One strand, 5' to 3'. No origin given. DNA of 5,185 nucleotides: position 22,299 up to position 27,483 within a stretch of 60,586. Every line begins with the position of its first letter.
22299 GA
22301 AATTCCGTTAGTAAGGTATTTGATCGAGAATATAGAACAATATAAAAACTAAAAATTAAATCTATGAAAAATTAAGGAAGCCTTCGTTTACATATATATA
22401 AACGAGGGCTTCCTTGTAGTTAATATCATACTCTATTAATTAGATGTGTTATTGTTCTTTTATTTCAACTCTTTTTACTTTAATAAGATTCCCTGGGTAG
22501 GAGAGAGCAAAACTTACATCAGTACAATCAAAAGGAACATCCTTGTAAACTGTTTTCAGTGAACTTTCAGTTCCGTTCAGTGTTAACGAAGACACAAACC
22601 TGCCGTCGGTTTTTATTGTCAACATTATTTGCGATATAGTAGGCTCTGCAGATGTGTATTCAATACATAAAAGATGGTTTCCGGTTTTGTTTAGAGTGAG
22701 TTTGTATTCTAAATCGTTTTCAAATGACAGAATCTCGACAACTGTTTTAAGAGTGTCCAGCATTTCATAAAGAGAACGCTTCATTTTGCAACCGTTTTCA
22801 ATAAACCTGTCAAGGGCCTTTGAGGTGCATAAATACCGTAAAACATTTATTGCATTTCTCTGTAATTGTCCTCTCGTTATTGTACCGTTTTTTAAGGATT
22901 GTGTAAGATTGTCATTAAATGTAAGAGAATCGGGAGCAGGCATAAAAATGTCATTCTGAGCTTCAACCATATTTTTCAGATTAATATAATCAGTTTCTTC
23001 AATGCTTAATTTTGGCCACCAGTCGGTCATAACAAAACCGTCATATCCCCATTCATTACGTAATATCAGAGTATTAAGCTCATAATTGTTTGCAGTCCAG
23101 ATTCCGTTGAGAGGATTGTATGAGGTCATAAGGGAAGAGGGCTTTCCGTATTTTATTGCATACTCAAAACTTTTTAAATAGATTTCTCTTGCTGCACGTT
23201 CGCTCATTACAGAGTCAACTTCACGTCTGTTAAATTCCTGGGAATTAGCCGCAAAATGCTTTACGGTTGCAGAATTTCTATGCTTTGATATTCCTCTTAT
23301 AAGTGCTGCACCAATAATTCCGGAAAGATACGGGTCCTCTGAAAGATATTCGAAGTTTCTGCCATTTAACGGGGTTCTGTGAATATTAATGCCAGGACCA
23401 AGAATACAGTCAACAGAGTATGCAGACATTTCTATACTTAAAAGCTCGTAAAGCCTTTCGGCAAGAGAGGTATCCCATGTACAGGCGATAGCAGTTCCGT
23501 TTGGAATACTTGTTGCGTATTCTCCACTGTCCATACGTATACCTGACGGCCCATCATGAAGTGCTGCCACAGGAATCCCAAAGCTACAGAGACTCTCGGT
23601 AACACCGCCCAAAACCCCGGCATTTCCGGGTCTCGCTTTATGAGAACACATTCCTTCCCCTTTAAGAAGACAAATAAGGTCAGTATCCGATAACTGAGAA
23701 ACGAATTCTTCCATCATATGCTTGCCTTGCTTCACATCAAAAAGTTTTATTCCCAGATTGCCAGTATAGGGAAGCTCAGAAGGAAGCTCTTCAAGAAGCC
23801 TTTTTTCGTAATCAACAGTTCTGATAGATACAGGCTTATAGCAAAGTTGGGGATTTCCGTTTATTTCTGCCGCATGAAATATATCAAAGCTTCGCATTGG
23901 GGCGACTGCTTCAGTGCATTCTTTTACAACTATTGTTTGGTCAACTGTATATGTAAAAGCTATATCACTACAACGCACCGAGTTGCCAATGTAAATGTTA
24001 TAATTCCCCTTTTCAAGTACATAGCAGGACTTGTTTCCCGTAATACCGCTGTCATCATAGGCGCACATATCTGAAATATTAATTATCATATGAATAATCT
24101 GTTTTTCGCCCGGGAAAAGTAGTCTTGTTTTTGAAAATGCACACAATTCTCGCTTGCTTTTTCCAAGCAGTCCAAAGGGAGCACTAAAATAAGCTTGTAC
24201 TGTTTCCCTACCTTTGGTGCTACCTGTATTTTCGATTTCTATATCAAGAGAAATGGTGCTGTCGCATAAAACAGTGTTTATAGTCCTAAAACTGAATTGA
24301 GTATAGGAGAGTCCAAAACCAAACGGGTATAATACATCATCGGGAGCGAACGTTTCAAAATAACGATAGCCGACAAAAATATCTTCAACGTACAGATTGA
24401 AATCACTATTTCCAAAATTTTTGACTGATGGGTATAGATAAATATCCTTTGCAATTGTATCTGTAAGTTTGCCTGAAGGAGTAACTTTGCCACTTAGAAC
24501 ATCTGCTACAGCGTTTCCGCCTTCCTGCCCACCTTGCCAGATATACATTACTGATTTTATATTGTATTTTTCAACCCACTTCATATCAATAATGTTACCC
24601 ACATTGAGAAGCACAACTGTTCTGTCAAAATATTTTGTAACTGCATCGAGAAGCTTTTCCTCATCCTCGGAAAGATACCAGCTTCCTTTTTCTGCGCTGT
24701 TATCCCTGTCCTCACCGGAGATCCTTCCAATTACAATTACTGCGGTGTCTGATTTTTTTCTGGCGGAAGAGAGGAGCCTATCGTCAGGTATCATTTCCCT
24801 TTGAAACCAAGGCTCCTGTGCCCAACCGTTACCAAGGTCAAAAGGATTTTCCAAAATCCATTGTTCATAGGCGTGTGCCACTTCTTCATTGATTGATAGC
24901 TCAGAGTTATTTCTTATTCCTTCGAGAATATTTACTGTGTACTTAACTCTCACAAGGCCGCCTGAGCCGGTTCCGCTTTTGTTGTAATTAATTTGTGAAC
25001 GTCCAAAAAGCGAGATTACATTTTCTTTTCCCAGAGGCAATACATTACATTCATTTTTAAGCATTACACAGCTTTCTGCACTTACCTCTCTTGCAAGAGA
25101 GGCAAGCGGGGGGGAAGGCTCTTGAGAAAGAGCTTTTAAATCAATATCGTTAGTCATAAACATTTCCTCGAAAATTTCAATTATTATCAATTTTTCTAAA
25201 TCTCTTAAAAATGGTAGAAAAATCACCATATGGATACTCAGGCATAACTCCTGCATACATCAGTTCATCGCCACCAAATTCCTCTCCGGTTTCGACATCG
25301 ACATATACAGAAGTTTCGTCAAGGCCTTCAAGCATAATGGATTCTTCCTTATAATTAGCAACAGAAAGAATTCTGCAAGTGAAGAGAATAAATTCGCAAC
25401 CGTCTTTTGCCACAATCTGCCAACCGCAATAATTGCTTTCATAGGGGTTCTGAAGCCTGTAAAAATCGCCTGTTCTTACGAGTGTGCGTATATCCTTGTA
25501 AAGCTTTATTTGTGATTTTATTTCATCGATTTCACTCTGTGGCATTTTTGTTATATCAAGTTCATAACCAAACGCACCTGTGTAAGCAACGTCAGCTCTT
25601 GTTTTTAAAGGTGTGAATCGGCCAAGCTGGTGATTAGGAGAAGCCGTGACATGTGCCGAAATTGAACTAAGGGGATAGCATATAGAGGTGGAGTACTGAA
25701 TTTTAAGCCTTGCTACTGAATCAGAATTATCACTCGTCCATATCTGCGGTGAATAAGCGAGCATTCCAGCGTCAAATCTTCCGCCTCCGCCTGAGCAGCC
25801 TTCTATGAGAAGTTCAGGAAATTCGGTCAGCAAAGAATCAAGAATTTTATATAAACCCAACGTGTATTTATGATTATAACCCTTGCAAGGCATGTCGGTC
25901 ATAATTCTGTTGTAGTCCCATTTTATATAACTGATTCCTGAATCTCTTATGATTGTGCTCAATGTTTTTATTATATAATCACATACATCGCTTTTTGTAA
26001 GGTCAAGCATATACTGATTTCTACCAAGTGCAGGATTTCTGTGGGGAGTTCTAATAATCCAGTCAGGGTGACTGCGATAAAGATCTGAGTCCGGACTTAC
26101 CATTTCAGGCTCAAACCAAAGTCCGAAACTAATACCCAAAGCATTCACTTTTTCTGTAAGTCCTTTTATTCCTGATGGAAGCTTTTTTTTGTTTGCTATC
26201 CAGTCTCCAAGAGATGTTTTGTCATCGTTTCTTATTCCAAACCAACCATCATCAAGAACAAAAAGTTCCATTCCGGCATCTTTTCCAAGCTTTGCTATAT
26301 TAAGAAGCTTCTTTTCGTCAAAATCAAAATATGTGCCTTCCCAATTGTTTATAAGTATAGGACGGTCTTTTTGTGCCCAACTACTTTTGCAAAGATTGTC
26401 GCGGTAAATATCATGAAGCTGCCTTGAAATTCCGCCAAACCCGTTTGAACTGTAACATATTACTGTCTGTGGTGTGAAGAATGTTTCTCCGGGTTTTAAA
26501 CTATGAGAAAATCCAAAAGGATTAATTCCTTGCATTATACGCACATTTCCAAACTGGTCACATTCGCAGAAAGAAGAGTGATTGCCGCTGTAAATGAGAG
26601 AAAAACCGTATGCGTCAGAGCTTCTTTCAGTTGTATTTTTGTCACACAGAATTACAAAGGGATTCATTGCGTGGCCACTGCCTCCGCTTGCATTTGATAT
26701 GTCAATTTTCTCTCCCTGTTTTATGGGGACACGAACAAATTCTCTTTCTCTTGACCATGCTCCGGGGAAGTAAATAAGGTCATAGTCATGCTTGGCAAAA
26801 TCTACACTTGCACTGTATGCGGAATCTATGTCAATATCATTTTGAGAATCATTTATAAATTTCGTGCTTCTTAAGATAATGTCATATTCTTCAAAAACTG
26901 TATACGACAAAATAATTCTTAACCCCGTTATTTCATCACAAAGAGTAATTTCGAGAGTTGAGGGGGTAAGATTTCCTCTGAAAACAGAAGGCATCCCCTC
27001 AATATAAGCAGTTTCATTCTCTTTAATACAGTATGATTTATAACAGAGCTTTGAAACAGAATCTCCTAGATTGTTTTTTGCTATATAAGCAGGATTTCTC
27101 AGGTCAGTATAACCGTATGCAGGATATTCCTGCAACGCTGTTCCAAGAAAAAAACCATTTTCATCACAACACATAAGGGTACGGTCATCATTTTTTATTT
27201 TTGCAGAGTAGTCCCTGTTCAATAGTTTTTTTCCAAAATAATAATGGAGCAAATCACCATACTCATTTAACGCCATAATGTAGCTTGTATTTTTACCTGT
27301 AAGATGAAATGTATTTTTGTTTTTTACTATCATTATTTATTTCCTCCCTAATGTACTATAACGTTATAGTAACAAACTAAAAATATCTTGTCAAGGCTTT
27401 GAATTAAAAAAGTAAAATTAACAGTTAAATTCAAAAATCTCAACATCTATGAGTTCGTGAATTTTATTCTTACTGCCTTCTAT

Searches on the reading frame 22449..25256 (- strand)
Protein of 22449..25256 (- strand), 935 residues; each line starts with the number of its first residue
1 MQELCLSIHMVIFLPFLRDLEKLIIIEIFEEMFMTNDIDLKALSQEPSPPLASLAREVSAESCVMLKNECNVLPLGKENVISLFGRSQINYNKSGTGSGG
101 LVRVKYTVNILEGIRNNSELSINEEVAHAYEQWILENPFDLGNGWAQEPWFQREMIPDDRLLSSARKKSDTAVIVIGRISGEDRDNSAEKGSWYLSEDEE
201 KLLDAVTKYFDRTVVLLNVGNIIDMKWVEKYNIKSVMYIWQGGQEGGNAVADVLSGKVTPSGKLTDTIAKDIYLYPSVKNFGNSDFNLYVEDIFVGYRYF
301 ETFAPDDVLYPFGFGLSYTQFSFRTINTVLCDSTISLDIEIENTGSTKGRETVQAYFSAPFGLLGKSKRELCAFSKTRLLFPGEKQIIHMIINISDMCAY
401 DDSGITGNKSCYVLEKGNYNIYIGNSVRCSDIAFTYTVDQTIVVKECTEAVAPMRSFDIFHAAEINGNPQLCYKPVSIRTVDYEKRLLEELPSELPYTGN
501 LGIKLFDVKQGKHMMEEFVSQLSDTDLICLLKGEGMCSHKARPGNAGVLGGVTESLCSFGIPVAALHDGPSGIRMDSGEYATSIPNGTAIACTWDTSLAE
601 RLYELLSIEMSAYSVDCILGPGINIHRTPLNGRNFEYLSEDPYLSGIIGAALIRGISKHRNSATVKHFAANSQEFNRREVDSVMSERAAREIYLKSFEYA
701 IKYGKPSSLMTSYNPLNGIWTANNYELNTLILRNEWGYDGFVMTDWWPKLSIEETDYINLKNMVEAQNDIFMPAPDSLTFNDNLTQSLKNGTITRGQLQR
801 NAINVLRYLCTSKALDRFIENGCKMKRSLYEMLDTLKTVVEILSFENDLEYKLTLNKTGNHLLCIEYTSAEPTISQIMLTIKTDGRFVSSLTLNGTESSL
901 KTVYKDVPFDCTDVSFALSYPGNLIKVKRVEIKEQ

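Call 5: search_protein_families(library=pfam, proteins=[window:22449-25256:-], max_evalue=0.001)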
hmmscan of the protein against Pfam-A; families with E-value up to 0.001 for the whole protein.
window:22449-25256:- (935 aa): 3 families
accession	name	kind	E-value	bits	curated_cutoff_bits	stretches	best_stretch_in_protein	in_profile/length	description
PF01915.27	Glyco_hydro_3_C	-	6.6e-41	140.9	31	1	64-318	2-200/200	Glycosyl hydrolase family 3 C-terminal domain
PF00933.27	Glyco_hydro_3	-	8.2e-27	94.9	27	1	558-807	60-315/316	Glycosyl hydrolase family 3 N terminal domain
PF14310.12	Fn3-like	-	3.1e-09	37.3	25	1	351-426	1-70/71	Fibronectin type III-like domain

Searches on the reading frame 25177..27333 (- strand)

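Call 6: search_protein_families(library=pfam, proteins=[window:25177-27333:-], max_evalue=0.001)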
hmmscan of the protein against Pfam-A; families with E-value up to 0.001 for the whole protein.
window:25177-27333:- (718 aa): 4 families
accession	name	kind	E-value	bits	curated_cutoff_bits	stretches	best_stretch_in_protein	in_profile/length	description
PF02065.24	Melibiase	-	3e-149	497.2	27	1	284-622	1-347/347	Melibiase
PF16875.11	Glyco_hydro_36N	-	4.4e-70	236.5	27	1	26-280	1-253/253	Glycosyl hydrolase family 36 N-terminal domain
PF16874.11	Glyco_hydro_36C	-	2.8e-14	53.7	27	1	636-706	2-71/77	Glycosyl hydrolase family 36 C-terminal domain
PF01055.32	Glyco_hydro_31_2nd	-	0.00029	20.7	23.5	0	353-548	34-245/328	Glycosyl hydrolases family 31 TIM-barrel domain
